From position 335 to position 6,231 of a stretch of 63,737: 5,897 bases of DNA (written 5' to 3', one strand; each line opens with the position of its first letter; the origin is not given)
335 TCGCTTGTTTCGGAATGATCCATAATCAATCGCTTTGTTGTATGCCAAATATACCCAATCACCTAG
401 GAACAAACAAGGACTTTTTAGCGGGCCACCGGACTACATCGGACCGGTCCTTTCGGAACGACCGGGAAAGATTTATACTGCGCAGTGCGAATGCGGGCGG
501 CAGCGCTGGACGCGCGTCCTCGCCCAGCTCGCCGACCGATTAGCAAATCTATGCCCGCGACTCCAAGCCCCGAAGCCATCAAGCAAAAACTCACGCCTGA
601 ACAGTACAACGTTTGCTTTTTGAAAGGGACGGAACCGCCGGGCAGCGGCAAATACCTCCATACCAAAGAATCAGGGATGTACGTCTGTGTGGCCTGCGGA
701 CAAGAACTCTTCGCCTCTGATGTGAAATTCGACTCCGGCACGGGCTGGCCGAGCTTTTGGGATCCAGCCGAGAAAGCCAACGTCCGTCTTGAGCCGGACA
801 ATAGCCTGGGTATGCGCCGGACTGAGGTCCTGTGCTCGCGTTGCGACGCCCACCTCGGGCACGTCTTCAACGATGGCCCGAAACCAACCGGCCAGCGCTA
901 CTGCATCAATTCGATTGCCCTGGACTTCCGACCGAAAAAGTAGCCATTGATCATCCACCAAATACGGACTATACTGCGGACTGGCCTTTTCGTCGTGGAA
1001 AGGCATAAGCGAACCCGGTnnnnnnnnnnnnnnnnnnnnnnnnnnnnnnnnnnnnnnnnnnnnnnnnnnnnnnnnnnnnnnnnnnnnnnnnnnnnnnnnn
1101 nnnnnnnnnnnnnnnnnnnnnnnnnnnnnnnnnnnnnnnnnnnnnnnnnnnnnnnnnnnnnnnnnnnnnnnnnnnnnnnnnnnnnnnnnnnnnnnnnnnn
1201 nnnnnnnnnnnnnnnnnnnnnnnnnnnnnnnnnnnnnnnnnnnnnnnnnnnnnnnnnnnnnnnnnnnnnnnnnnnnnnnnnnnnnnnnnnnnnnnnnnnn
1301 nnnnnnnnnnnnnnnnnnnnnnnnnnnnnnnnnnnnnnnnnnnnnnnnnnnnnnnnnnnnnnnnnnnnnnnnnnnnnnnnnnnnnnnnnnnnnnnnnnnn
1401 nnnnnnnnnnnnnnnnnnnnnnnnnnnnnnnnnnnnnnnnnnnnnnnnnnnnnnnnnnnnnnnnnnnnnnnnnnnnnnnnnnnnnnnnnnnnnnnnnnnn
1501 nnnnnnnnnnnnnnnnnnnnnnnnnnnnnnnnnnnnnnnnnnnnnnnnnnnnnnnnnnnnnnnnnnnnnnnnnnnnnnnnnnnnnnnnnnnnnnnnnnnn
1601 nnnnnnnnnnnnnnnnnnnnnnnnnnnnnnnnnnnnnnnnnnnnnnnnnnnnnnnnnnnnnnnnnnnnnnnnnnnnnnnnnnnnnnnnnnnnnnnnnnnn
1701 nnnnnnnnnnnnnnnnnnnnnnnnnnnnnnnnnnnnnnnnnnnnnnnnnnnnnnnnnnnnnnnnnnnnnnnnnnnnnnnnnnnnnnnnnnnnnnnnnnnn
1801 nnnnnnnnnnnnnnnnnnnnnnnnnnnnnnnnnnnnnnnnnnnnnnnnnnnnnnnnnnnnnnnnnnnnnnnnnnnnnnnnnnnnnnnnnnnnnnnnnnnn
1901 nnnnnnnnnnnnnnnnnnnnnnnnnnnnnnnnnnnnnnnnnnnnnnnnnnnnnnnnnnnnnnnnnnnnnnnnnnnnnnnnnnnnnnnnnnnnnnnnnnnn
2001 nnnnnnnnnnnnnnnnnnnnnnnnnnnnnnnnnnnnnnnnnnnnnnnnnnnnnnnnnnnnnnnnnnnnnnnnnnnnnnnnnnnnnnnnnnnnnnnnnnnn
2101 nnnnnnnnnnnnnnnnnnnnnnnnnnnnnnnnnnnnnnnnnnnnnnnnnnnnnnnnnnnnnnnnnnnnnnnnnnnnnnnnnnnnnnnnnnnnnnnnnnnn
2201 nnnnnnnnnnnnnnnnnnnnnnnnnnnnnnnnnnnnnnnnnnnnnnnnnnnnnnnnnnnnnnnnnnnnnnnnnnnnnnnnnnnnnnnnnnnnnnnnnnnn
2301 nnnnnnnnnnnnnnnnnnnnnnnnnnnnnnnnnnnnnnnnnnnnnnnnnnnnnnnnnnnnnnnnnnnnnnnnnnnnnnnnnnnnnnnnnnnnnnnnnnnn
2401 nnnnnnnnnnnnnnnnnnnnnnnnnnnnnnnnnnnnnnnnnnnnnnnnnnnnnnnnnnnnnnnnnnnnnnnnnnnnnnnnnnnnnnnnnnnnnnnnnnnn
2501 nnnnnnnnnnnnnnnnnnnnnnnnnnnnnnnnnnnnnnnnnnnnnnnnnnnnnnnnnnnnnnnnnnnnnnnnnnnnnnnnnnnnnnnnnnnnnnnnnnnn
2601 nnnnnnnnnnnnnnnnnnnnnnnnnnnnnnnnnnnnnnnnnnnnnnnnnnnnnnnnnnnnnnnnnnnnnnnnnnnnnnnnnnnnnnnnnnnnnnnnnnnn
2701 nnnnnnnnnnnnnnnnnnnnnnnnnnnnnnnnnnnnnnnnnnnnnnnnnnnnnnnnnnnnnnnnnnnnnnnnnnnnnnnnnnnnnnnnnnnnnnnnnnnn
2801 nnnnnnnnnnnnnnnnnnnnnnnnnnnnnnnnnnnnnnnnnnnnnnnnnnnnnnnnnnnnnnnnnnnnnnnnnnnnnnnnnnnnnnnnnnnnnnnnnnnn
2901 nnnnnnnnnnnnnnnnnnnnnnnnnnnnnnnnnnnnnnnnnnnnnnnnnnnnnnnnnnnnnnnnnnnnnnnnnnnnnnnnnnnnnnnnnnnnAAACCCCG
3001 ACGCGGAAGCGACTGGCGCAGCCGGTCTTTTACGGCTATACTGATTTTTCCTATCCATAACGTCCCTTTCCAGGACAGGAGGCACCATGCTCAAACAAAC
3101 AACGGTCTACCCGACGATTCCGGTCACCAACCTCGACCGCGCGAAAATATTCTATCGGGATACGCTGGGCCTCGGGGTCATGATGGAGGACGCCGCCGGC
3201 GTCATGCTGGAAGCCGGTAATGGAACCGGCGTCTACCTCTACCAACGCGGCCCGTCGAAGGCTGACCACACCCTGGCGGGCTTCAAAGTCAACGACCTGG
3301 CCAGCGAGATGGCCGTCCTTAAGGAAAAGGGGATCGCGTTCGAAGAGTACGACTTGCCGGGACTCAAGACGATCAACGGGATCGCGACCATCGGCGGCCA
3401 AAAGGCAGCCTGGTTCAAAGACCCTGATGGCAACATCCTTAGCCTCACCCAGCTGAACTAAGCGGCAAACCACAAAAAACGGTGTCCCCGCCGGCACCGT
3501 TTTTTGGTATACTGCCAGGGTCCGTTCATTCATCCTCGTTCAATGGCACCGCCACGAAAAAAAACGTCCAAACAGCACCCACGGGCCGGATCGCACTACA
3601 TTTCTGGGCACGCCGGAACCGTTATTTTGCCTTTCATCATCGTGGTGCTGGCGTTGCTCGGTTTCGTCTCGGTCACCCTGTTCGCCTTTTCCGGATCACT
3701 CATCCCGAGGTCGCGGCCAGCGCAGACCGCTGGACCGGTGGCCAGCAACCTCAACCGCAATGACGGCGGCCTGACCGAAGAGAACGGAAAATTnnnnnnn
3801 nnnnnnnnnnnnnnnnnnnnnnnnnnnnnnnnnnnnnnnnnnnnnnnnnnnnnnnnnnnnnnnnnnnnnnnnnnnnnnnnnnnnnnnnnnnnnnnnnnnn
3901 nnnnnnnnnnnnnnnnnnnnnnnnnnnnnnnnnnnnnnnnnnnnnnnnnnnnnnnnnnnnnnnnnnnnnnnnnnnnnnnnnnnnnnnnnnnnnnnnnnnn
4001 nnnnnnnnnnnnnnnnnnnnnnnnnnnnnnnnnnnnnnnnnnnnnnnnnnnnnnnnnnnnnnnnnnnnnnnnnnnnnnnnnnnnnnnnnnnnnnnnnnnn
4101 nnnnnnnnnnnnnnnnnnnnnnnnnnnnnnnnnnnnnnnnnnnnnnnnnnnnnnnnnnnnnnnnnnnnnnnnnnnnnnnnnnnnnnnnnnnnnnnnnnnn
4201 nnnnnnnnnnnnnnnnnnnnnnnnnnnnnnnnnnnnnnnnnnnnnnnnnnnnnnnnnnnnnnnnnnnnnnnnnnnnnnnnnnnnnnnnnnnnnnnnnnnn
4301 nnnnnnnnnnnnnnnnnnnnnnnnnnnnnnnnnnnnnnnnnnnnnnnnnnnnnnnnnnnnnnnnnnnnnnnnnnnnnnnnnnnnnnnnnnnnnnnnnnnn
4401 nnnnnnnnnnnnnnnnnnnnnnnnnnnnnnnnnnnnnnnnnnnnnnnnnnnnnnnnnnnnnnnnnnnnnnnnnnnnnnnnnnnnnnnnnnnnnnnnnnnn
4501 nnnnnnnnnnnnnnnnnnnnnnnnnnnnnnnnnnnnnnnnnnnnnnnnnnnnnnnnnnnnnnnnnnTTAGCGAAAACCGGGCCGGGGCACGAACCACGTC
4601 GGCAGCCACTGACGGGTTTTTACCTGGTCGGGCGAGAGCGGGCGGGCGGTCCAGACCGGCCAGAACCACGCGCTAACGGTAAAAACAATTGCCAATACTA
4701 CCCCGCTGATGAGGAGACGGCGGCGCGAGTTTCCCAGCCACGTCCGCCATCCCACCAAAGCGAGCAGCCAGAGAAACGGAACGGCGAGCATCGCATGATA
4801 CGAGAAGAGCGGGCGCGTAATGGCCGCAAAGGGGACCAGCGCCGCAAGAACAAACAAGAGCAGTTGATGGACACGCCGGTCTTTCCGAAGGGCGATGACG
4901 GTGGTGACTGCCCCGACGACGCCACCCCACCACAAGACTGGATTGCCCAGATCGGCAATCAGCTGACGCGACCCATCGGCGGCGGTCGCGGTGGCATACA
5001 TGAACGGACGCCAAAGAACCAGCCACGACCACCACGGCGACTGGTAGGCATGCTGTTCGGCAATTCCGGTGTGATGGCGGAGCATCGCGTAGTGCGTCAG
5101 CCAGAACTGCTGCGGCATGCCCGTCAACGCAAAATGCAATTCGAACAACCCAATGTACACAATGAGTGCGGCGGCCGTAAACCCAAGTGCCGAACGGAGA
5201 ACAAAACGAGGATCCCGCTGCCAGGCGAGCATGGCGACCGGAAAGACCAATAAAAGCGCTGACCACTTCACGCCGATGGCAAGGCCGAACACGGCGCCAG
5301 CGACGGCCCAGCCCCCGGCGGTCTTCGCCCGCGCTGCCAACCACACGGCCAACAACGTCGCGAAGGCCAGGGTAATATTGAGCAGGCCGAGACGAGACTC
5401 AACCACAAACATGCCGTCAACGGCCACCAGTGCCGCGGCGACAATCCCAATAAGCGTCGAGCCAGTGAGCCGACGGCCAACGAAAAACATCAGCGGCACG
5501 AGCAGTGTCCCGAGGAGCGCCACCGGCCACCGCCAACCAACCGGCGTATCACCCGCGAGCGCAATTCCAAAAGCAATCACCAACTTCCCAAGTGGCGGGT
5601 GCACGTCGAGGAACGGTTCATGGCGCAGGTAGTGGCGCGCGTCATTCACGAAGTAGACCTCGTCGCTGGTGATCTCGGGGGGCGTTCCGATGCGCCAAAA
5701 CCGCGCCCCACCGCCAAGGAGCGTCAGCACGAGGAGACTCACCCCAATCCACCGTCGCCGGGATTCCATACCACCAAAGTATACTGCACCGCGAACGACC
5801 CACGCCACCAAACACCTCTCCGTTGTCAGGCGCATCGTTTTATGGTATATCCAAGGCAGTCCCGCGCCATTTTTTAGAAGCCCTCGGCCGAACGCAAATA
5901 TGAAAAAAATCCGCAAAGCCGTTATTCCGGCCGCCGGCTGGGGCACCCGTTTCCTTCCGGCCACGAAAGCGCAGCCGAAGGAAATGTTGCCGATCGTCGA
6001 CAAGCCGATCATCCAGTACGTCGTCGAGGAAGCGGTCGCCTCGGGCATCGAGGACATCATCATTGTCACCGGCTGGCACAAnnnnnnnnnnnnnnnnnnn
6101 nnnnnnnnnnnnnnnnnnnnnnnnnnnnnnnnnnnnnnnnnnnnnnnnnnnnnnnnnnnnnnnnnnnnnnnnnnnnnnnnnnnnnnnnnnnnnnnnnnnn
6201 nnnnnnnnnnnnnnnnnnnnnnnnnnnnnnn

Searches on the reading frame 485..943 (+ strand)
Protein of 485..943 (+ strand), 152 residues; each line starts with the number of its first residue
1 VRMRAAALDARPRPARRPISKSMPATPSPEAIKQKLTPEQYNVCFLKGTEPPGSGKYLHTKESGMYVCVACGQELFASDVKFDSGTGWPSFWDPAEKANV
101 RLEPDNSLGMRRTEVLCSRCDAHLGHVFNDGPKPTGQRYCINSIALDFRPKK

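Call 86: search_protein_families(library=pfam, proteins=[window:485-943:+], max_evalue=0.001)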
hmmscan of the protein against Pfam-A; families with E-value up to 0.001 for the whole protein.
window:485-943:+ (152 aa): 2 families
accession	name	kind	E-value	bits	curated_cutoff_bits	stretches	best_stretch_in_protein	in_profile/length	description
PF01641.26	SelR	-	1.1e-51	174.1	24.9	1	36-150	1-116/116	SelR domain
PF24046.1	At4g08330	-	9.5e-05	22.9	27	0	109-135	73-99/129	At4g08330 beta-tent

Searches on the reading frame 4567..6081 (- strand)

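Call 86: search_protein_families(library=pfam, proteins=[window:4567-6081:-], max_evalue=0.001)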
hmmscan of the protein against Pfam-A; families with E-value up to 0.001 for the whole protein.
window:4567-6081:- (504 aa): 3 families
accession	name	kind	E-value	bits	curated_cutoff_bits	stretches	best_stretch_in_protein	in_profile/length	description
PF02366.24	PMT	-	6.3e-25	88.6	22.7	2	181-286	83-196/245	Dolichyl-phosphate-mannose-protein mannosyltransferase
PF16192.10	PMT_4TMC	-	4.7e-18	65.8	32.4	1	324-496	3-202/202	C-terminal four TMM region of protein-O-mannosyltransferase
PF13231.12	PMT_2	-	2.6e-13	50.9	26.1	1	161-308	2-150/160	Dolichyl-phosphate-mannose-protein mannosyltransferase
